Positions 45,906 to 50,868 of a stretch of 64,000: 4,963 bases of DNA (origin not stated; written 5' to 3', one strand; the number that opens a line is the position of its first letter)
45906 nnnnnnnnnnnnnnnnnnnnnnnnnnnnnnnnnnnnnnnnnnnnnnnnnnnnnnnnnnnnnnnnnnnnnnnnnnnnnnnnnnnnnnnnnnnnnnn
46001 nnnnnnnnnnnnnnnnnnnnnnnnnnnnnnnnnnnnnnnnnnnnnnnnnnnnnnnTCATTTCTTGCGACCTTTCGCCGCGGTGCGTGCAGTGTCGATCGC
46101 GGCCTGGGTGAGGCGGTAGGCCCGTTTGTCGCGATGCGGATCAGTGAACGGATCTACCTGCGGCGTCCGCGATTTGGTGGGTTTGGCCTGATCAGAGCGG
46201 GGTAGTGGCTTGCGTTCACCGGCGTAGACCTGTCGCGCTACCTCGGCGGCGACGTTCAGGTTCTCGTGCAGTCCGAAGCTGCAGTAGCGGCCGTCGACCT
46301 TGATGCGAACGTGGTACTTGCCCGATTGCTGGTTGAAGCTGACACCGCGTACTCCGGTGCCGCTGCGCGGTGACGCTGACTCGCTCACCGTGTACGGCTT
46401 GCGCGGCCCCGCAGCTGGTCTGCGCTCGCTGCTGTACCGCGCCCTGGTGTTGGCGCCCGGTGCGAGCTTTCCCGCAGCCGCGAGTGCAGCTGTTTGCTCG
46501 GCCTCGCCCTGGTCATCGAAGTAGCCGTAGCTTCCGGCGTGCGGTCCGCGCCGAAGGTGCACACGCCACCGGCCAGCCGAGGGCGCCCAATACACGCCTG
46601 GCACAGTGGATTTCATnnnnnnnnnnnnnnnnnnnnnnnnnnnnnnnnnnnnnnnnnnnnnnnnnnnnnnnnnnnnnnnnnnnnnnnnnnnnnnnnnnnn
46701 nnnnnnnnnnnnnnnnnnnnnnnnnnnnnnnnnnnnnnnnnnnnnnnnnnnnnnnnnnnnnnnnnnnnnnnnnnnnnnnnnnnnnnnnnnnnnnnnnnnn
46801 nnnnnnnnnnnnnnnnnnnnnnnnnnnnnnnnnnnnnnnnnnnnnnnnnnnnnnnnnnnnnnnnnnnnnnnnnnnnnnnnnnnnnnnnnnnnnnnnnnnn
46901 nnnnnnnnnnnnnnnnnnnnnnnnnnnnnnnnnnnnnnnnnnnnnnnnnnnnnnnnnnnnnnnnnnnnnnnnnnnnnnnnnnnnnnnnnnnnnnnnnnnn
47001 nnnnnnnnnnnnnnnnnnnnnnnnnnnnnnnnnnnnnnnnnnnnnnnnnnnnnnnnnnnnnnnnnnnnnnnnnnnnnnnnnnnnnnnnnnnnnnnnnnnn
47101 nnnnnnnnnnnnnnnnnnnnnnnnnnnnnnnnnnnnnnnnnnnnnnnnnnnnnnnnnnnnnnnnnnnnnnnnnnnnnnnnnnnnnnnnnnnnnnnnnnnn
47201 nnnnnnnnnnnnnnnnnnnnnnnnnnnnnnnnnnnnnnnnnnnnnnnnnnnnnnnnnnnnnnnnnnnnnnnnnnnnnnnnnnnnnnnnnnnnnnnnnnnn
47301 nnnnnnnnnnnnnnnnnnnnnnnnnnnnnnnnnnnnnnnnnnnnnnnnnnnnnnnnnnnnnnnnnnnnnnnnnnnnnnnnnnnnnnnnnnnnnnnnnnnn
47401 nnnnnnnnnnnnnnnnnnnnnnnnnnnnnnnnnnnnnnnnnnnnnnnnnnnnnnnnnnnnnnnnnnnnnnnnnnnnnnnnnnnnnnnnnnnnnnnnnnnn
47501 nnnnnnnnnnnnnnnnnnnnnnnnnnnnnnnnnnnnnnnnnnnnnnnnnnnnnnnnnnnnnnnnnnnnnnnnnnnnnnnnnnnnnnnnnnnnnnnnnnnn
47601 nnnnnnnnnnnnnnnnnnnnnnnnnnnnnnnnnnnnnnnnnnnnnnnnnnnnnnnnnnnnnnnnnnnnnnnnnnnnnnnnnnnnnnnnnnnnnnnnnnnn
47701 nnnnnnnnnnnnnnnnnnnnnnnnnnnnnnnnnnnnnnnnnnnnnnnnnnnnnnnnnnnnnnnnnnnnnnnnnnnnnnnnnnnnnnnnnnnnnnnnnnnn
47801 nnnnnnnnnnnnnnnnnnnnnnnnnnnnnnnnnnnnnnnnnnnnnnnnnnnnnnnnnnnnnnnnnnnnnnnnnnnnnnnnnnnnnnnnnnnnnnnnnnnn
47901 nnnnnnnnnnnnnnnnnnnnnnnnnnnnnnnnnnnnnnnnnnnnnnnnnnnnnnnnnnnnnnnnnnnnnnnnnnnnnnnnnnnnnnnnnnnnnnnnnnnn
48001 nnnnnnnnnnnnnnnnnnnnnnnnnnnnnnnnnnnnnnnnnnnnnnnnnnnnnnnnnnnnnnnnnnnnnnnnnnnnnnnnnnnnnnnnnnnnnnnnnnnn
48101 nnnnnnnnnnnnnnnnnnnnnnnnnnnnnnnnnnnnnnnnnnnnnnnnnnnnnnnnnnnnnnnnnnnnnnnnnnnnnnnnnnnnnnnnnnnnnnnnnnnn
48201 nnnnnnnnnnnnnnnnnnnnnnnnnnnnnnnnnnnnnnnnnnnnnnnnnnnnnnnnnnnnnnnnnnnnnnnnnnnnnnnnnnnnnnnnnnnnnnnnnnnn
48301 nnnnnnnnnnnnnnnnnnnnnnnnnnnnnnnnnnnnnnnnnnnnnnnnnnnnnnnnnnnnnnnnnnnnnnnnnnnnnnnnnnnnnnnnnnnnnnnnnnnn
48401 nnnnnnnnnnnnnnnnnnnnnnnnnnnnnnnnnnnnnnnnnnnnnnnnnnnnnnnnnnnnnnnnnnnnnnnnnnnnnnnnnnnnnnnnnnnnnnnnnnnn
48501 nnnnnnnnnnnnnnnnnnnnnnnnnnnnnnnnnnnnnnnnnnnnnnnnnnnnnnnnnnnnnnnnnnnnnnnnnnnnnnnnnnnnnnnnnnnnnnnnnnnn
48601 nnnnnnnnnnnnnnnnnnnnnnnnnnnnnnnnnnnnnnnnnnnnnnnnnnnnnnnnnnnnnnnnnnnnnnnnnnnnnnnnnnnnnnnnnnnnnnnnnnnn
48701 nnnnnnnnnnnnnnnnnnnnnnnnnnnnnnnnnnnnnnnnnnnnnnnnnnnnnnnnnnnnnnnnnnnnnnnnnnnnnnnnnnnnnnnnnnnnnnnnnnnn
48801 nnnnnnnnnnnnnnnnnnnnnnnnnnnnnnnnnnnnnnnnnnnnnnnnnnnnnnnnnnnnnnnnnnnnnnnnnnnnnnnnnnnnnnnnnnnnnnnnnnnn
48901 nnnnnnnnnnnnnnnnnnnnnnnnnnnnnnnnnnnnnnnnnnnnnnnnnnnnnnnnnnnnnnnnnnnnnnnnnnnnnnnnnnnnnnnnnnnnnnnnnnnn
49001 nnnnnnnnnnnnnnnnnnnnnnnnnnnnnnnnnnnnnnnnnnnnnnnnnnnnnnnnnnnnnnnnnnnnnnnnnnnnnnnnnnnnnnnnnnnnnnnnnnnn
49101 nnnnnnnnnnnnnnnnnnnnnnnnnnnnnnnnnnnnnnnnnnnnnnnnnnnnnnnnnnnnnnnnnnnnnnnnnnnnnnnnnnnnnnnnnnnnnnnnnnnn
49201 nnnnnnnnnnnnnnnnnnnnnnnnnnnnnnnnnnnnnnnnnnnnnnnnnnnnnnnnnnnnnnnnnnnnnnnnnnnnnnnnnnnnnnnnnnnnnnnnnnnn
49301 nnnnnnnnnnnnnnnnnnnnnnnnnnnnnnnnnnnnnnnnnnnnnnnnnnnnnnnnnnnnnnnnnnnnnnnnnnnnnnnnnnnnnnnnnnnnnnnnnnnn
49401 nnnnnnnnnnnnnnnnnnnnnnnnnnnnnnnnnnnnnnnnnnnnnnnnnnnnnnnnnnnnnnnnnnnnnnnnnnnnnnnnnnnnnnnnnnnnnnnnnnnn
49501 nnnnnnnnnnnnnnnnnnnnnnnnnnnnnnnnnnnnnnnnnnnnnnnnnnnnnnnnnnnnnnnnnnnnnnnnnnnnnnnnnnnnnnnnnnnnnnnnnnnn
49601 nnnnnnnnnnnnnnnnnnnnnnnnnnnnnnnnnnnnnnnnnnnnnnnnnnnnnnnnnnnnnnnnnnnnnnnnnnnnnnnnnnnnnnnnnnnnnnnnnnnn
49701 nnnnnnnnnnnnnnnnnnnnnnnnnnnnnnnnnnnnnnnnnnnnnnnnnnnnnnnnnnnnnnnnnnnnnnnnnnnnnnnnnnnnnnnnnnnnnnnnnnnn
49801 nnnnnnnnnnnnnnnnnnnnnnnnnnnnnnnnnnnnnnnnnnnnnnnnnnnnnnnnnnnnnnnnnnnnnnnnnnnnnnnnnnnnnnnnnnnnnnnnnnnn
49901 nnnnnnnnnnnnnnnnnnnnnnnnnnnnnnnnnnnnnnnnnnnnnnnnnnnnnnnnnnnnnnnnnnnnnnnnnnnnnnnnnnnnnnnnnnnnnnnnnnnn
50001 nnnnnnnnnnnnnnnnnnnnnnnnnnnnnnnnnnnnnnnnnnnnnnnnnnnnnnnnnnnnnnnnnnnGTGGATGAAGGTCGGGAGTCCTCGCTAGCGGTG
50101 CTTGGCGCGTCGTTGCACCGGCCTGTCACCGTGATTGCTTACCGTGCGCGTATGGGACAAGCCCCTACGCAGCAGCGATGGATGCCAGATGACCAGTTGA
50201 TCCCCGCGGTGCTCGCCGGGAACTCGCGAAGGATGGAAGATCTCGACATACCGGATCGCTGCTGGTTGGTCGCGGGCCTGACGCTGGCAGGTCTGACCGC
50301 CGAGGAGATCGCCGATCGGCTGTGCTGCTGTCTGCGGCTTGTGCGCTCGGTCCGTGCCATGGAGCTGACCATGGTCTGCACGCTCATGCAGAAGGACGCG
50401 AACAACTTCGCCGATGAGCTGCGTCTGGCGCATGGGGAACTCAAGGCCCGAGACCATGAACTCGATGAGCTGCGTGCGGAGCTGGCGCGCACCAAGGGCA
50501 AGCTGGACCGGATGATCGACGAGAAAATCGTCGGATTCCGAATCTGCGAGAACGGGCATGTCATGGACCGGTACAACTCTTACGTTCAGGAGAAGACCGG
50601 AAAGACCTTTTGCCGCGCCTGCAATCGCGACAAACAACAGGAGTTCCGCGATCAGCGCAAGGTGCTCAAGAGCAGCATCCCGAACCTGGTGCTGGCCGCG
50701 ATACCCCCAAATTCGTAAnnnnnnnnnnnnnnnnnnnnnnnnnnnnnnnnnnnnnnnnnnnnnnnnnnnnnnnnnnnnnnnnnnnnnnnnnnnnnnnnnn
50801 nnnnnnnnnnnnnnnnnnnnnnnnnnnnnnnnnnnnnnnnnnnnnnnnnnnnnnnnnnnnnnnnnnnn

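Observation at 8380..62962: Family of at least seven repeated leftward promoter-operator-leader modules sharing a 7-4-7 palindrome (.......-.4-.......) and a GGGA-N4-5-AACCC start-associated leader motif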

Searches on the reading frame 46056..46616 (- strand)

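Call 34: search_protein_families(library=pfam, max_evalue=0.01, proteins=[window:46056-46616:-])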
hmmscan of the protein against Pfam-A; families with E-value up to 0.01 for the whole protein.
window:46056-46616:- (186 aa): 1 family
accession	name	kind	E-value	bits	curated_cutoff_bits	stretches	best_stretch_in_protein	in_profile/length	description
PF00847.26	AP2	-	1.5e-05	25.6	33.3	0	5-22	3-20/54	AP2 domain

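Call 35: search_protein_families(library=phrogs, max_evalue=0.001, proteins=[window:46056-46616:-])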
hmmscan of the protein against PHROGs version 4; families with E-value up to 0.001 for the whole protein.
window:46056-46616:- (186 aa): 3 families
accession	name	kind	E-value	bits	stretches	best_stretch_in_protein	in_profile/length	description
phrog_99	-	DNA, RNA and nucleotide metabolism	4.2e-14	54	1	85-152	211-280/383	HNH endonuclease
phrog_3593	-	DNA, RNA and nucleotide metabolism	3.8e-12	47.3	1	82-129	144-191/210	HNH endonuclease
phrog_4578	-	DNA, RNA and nucleotide metabolism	1.1e-09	39.2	1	82-129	62-109/130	HNH endonuclease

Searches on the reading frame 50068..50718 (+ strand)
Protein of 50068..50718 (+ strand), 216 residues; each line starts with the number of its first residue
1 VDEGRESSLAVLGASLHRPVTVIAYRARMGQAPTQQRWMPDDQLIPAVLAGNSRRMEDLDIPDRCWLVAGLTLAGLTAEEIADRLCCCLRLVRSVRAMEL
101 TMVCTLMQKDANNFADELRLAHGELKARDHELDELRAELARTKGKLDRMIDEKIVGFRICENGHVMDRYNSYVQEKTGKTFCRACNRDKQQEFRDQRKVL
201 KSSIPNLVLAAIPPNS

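Call 34: search_protein_families(library=pfam, max_evalue=0.01, proteins=[window:50068-50718:+])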
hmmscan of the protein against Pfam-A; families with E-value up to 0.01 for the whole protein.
window:50068-50718:+ (216 aa): 1 family
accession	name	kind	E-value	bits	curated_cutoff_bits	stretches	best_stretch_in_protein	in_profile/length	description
PF10005.14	Zn_ribbon_DZR_6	-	0.0079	17.3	23.4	0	145-188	43-85/93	zinc-ribbon domain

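Call 35: search_protein_families(library=phrogs, max_evalue=0.001, proteins=[window:50068-50718:+])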
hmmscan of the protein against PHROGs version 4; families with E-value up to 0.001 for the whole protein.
window:50068-50718:+ (216 aa): 4 families
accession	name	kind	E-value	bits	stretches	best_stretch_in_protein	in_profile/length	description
phrog_928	-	unknown function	1e-70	238.5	1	31-200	10-183/187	-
phrog_25770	-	unknown function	1.8e-21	77.8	1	28-152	25-148/160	-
phrog_1492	-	DNA, RNA and nucleotide metabolism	1e-05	25.9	1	160-201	173-215/414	HNH endonuclease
phrog_826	-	DNA, RNA and nucleotide metabolism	5.2e-05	23.9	1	160-198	169-207/281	HNH endonuclease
